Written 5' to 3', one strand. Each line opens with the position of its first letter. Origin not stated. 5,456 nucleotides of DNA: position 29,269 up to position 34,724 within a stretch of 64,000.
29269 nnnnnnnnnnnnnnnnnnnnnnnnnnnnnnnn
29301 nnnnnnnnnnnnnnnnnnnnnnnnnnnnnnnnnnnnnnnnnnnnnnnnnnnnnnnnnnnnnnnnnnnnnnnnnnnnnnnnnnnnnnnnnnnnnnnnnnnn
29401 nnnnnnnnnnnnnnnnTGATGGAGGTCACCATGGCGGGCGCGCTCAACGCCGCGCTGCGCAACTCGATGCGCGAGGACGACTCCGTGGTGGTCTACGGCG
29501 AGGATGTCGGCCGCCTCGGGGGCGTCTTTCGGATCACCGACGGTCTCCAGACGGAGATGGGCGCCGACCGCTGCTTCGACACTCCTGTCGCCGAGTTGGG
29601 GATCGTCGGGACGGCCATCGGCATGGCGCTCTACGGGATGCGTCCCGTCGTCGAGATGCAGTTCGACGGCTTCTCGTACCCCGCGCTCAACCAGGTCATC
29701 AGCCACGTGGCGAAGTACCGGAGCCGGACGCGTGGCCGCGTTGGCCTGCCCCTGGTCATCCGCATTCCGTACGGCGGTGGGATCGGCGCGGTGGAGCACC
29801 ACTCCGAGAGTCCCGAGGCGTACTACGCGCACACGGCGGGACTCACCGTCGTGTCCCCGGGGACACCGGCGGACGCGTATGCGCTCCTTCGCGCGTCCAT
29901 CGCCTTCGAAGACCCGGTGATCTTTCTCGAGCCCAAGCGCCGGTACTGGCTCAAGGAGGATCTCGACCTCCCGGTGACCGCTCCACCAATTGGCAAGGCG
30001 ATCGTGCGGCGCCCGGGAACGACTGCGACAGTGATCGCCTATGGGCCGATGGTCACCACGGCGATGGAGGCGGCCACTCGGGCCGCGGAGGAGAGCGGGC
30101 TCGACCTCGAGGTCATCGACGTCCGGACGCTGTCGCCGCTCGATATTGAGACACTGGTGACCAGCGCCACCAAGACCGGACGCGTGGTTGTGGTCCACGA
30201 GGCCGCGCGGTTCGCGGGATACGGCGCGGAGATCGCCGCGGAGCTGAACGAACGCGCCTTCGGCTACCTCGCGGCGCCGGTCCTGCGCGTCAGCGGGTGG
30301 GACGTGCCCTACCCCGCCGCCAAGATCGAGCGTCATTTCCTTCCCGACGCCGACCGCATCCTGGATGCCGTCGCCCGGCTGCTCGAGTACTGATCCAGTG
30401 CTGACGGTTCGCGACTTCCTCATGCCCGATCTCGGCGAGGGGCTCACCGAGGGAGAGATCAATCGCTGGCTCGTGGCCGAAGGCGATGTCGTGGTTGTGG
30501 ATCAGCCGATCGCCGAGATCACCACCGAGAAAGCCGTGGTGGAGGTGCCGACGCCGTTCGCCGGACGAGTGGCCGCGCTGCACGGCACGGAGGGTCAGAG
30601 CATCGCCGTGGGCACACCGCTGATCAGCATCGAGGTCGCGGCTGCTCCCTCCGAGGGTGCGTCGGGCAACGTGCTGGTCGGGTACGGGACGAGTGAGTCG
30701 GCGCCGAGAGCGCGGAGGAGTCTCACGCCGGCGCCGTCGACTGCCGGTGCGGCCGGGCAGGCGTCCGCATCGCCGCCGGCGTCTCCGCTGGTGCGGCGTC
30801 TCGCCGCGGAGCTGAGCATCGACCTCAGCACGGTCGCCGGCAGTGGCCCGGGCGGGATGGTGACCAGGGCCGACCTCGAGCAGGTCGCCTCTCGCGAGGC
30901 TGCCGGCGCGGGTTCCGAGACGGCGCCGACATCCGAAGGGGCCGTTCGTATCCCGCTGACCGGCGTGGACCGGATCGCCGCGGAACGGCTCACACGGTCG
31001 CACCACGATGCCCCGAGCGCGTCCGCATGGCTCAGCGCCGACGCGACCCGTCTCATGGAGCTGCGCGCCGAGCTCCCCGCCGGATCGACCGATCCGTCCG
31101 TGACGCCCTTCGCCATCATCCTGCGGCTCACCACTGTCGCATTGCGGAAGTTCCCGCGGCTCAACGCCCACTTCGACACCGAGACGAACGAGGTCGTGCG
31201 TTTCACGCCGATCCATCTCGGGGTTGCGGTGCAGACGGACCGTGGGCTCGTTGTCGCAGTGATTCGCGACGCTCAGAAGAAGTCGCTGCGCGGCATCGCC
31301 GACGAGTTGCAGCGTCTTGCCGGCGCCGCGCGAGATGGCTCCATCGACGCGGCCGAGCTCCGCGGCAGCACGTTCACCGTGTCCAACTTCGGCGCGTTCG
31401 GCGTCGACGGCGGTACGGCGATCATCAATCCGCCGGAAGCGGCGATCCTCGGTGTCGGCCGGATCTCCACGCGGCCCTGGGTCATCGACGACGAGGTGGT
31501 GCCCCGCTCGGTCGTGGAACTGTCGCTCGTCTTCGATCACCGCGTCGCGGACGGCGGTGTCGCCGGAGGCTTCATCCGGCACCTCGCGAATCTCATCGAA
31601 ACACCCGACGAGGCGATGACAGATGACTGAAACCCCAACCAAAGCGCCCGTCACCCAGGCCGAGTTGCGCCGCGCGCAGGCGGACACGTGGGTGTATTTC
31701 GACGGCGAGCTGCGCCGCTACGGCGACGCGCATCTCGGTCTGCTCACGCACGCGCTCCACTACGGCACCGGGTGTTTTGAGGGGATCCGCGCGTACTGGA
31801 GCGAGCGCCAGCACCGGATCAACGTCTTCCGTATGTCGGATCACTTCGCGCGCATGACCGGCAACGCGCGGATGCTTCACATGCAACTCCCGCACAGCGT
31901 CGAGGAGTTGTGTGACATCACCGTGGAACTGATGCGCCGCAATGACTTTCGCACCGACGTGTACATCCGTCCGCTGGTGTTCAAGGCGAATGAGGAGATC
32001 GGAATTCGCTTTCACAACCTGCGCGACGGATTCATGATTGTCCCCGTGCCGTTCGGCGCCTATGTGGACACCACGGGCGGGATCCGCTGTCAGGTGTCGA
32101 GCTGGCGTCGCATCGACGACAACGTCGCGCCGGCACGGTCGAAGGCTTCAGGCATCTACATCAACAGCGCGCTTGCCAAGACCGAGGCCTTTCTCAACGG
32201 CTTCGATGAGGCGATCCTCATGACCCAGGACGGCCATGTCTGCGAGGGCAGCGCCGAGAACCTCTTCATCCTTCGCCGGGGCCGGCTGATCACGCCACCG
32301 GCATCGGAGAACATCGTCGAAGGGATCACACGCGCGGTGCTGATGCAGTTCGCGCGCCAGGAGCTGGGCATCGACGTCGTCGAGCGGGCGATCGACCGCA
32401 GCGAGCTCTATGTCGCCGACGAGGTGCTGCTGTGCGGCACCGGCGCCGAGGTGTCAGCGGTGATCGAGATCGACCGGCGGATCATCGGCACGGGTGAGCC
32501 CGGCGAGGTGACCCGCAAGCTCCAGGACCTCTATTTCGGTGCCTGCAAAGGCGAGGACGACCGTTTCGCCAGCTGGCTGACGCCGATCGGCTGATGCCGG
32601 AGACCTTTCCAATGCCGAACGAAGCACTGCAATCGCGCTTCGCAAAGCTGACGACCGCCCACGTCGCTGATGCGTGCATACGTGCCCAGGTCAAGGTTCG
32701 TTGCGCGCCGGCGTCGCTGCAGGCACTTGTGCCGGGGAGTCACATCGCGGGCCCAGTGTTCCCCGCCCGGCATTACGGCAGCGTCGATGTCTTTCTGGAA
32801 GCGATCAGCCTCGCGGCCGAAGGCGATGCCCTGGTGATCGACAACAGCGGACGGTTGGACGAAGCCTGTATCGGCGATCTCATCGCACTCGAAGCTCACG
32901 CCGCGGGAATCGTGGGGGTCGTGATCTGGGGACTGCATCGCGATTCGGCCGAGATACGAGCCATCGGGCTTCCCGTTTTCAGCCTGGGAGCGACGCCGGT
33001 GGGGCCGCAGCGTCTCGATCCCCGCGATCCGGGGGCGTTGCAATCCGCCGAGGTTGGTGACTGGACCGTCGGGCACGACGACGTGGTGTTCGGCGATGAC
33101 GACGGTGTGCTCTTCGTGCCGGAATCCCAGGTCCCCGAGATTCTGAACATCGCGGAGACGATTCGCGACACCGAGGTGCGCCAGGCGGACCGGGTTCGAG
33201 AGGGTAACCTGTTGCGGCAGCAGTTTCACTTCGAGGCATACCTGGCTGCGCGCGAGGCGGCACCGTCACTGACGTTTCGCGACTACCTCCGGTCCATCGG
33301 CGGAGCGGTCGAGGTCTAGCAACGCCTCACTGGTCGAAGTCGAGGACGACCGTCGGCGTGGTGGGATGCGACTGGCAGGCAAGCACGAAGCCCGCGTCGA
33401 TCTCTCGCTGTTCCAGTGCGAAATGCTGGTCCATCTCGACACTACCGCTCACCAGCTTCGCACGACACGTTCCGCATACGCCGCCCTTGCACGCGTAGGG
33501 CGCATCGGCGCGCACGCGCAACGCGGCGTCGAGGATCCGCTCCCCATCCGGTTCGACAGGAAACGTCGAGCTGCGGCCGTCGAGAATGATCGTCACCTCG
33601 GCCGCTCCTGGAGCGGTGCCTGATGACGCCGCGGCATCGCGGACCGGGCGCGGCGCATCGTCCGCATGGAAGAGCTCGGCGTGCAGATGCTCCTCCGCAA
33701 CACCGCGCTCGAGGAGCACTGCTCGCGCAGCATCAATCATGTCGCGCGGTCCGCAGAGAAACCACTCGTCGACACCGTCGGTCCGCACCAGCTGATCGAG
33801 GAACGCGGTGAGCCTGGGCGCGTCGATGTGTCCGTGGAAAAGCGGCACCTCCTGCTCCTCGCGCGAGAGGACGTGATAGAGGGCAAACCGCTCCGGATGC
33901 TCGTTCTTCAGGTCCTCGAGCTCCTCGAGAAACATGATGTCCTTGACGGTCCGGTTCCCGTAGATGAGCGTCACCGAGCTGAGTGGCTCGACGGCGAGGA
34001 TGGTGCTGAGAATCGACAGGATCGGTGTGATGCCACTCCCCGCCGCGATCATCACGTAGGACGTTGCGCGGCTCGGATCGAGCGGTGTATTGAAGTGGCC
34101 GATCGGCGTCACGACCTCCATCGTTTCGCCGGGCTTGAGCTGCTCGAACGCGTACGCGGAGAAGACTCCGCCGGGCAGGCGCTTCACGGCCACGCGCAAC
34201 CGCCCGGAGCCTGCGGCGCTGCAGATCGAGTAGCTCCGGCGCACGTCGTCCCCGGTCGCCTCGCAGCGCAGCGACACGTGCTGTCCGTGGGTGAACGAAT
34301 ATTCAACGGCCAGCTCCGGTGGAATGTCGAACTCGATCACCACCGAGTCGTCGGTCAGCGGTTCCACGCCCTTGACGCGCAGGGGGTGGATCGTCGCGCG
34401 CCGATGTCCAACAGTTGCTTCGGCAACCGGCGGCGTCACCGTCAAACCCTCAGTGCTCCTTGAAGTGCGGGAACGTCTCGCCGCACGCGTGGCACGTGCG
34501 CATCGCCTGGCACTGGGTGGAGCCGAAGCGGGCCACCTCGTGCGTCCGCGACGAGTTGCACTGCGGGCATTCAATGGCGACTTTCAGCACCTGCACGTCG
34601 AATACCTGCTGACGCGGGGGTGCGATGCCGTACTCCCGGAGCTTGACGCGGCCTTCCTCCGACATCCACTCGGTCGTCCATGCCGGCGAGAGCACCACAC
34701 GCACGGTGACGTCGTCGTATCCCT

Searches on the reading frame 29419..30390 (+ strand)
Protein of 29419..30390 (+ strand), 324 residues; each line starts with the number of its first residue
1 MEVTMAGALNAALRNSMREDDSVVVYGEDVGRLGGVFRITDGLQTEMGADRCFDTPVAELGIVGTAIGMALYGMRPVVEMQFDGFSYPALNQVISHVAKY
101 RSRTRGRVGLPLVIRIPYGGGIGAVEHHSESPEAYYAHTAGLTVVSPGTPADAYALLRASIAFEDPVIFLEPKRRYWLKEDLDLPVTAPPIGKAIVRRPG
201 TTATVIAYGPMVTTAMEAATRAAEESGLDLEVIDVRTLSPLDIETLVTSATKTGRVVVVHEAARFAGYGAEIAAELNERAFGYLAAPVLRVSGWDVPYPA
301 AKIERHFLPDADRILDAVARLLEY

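Call 30: search_protein_families(library=pfam, proteins=[window:29419-30390:+], max_evalue=0.001)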
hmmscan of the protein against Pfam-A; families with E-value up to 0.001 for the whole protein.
window:29419-30390:+ (324 aa): 2 families
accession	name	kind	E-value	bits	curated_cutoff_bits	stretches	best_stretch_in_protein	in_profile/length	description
PF02779.29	Transket_pyr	-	1.7e-39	135.7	27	1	2-176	2-172/174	Transketolase, pyrimidine binding domain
PF02780.25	Transketolase_C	-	4.5e-38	130.4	25.9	1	192-314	1-124/124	Transketolase, C-terminal domain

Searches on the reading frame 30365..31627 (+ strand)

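Call 30: search_protein_families(library=pfam, proteins=[window:30365-31627:+], max_evalue=0.001)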
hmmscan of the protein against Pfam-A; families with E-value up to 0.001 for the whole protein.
window:30365-31627:+ (421 aa): 4 families
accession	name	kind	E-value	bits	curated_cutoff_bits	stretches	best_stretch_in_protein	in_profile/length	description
PF00198.28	2-oxoacid_dh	-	1.8e-73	247.2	23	1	194-418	5-231/232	2-oxoacid dehydrogenases acyltransferase (catalytic domain)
PF00364.28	Biotin_lipoyl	-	2.1e-17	63.2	22.1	1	17-89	2-73/73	Biotin-requiring enzyme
PF02817.22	E3_binding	-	4.1e-15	56.2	23.7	1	137-172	1-36/36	e3 binding domain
PF13533.13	Biotin_lipoyl_2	-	5.7e-06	26.5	29.8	0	61-90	3-32/32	Biotin-lipoyl like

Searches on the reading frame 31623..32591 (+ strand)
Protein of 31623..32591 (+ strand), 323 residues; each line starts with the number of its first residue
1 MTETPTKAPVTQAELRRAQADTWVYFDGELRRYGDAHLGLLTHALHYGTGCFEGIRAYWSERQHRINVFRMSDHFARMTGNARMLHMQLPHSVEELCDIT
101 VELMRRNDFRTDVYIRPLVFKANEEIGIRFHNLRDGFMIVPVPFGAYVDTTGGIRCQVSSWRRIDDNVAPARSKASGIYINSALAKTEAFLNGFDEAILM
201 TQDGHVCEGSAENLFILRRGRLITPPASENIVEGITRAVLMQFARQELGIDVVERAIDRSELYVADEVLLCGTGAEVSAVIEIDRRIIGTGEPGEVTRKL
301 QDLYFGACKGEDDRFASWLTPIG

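Call 24: search_protein_families(library=pfam, proteins=[window:31623-32591:+], max_evalue=0.00001)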
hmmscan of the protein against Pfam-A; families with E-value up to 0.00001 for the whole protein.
window:31623-32591:+ (323 aa): 1 family
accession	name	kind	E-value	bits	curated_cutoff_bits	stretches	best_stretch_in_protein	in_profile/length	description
PF01063.24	Aminotran_4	-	4.3e-45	154.7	28.5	1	50-283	1-223/223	Amino-transferase class IV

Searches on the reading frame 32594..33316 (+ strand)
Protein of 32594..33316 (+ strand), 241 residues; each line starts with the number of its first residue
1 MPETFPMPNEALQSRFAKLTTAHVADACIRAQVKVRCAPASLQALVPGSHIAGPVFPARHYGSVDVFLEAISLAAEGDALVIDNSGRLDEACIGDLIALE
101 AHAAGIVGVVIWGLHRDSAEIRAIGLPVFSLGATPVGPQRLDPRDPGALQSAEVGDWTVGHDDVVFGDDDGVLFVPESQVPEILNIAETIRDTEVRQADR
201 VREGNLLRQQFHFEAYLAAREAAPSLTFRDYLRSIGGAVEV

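Call 24: search_protein_families(library=pfam, proteins=[window:32594-33316:+], max_evalue=0.00001)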
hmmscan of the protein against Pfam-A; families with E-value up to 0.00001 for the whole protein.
window:32594-33316:+ (241 aa): 1 family
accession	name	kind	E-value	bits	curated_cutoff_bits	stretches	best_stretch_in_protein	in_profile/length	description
PF03737.21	RraA-like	-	1.7e-26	93.7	24.5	1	21-173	1-151/152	Aldolase/RraA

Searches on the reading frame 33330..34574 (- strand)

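Call 24: search_protein_families(library=pfam, proteins=[window:33330-34574:-], max_evalue=0.00001)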
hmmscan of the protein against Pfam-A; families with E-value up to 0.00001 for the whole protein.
window:33330-34574:- (415 aa): 3 families
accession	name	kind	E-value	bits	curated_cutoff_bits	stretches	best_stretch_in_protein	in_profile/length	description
PF00175.26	NAD_binding_1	-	1.1e-19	71.5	22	1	175-284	1-108/109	Oxidoreductase NAD-binding domain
PF00111.32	Fer2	-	5.5e-18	65.1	21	1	330-405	2-77/77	2Fe-2S iron-sulfur cluster binding domain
PF00970.30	FAD_binding_6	-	4.4e-14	53.1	21.1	1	66-162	3-98/99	Oxidoreductase FAD-binding domain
